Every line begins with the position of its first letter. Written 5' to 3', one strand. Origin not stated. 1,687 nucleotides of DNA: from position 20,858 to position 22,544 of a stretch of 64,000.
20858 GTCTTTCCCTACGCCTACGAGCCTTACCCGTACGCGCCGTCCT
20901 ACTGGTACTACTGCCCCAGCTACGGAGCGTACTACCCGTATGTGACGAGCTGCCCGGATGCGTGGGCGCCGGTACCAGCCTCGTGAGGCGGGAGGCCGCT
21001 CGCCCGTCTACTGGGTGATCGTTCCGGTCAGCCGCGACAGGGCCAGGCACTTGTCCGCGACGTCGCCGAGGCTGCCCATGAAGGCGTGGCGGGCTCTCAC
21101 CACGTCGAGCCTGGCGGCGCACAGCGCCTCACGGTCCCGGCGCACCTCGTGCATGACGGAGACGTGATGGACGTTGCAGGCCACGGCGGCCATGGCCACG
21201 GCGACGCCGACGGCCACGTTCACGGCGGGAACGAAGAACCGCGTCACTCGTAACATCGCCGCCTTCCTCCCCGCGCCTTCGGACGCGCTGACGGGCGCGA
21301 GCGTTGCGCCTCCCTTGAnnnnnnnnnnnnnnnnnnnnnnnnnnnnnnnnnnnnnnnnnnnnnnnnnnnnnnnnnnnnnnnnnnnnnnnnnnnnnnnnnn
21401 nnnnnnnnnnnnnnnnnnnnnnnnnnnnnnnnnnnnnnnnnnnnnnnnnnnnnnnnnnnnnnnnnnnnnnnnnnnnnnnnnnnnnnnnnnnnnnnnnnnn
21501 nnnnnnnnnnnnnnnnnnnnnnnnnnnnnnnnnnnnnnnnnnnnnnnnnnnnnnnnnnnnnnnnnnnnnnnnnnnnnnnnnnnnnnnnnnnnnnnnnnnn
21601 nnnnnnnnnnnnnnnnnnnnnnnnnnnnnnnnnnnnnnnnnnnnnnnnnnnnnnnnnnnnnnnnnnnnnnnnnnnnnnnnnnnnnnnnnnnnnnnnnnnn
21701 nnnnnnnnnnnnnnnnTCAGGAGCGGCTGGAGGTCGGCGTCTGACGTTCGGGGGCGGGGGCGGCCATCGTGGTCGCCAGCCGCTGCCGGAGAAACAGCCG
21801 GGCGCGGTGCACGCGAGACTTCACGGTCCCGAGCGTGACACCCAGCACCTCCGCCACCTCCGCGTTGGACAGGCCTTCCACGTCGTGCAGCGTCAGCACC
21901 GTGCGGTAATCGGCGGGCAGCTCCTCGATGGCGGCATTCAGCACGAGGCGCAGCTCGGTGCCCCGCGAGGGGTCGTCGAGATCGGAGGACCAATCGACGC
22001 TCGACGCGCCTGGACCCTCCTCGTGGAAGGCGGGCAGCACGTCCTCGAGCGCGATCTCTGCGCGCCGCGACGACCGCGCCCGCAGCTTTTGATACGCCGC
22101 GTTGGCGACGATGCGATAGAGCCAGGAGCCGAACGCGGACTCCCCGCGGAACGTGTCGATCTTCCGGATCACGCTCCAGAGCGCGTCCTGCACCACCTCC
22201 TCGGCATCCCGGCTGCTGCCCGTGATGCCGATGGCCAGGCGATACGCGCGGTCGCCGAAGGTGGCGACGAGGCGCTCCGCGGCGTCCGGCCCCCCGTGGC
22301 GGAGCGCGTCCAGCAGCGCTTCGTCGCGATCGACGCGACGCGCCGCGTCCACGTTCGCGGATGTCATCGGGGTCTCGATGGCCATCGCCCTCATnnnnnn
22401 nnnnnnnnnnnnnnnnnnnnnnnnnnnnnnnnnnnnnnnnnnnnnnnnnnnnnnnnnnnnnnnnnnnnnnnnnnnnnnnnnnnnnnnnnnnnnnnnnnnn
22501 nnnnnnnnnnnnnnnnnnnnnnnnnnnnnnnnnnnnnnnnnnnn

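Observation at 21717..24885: Sigma54 activator, sigma54 promoter, RiPP-leader-like mini-protein and ECF sigma factor: a two-tier sigma cascade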

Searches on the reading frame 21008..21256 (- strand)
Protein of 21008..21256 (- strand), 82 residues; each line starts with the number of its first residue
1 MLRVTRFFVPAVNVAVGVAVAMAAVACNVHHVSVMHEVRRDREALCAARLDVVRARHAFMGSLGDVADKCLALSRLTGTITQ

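Call 36: search_protein_families(library=pfam, proteins=[window:21008-21256:-], max_evalue=0.01)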
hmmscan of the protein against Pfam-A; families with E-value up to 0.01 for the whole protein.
window:21008-21256:- (82 aa): 0 families

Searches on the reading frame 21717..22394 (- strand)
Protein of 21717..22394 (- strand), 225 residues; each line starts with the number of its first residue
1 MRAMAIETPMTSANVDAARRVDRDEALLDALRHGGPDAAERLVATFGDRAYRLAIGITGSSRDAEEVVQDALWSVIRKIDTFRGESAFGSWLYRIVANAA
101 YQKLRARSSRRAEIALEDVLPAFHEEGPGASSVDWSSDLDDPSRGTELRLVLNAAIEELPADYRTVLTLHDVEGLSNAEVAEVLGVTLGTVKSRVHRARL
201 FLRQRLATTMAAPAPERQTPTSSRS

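Call 3: search_protein_families(library=pfam, proteins=[window:21717-22394:-], max_evalue=1)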
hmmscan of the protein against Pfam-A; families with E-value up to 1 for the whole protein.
window:21717-22394:- (225 aa): 13 families
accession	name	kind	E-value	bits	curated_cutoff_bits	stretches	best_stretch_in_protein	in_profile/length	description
PF08281.18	Sigma70_r4_2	-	3.1e-20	72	25.7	1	152-202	4-54/54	Sigma-70, region 4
PF04542.20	Sigma70_r2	-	1.1e-14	54.4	24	1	42-108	1-69/71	Sigma-70 region 2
PF04545.22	Sigma70_r4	-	3.8e-11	42.7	24.1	1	155-203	1-49/50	Sigma-70, region 4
PF07638.17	Sigma70_ECF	-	3e-06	27.7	21.1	1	135-206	117-183/185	ECF sigma factor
PF07750.17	GcrA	-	0.00054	20.8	26.9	1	172-224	16-70/155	GcrA cell cycle regulator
PF22029.2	PhyR_sigma2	-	0.0013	19.2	27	1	53-96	11-54/55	Sigma2 domain of PhyR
PF13412.12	HTH_24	-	0.002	18.1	21.9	1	174-195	17-38/48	Winged helix-turn-helix DNA-binding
PF13384.12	HTH_23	-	0.005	17.1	24.6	1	166-197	10-40/50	Homeodomain-like domain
PF20432.4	Xre-like-HTH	-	0.0064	17.2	25.8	1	164-197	13-44/63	Antitoxin Xre-like helix-turn-helix domain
PF00196.25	GerE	-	0.009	16.1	23.5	1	172-201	15-42/57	Bacterial regulatory proteins, luxR family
PF13404.12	HTH_AsnC-type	-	0.011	16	27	1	175-197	18-40/42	AsnC-type helix-turn-helix domain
PF22233.2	PhyR_sigma-like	-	0.012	15.9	27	1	163-198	8-43/50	Response regulator PhyR, sigma-like domain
PF12728.13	HTH_17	-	0.13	13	27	1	175-201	2-29/51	Helix-turn-helix domain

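Call 4: search_protein_families(library=ncbifam, proteins=[window:21717-22394:-], max_evalue=1)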
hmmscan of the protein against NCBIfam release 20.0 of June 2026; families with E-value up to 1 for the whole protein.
window:21717-22394:- (225 aa): 100 families (the best 25 are shown)
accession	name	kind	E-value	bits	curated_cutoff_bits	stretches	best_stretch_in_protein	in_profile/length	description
NF008888.0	PRK11922.1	equivalog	4e-40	137.9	204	1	16-211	9-201/231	RNA polymerase sigma factor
NF007225.0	PRK09643.1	equivalog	1.5e-38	132.5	190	1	22-214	12-190/204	RNA polymerase sigma factor SigM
NF007229.0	PRK09647.1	equivalog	1.6e-31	109.4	265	1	9-212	15-208/220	RNA polymerase sigma factor SigE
NF009166.1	PRK12513.1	equivalog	1e-29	103.7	206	1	21-210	6-190/193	RNA polymerase sigma factor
TIGR02937.1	sigma70-ECF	superfamily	1e-29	103.3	42.9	1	37-206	1-165/165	sigma-70 family RNA polymerase sigma factor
NF007223.0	PRK09641.1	equivalog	1.1e-29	103.6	209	1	27-207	8-185/187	RNA polymerase sigma factor SigW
NF009185.0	PRK12533.1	equivalog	4.7e-28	98.4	248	1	42-214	34-201/231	RNA polymerase sigma factor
TIGR02939.1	RpoE_Sigma70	equivalog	7.4e-28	97.9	236.15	1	22-207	5-187/190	RNA polymerase sigma factor RpoE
TIGR02948.1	SigW_bacill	equivalog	9.2e-28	97.6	243.1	1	28-207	9-185/187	RNA polymerase sigma factor SigW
NF004113.0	PRK05602.1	equivalog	3.4e-27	95.4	208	1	11-209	19-204/211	RNA polymerase sigma factor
TIGR02985.1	Sig70_bacteroi1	subfamily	2.7e-26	92.7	126.4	1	40-206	4-162/162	RNA polymerase sigma-70 factor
TIGR02983.1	SigE-fam_strep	subfamily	3.1e-26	92.2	141.55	1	40-208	9-160/162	SigE family RNA polymerase sigma factor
NF006089.0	PRK08241.1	subfamily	3.6e-25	88.8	240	1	54-210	39-208/343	RNA polymerase subunit sigma-70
NF009190.0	PRK12538.1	equivalog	7e-25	88.1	303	1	12-207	39-220/233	RNA polymerase sigma factor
NF009176.0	PRK12524.1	equivalog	5.9e-24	84.9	264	1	22-209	11-187/196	RNA polymerase sigma factor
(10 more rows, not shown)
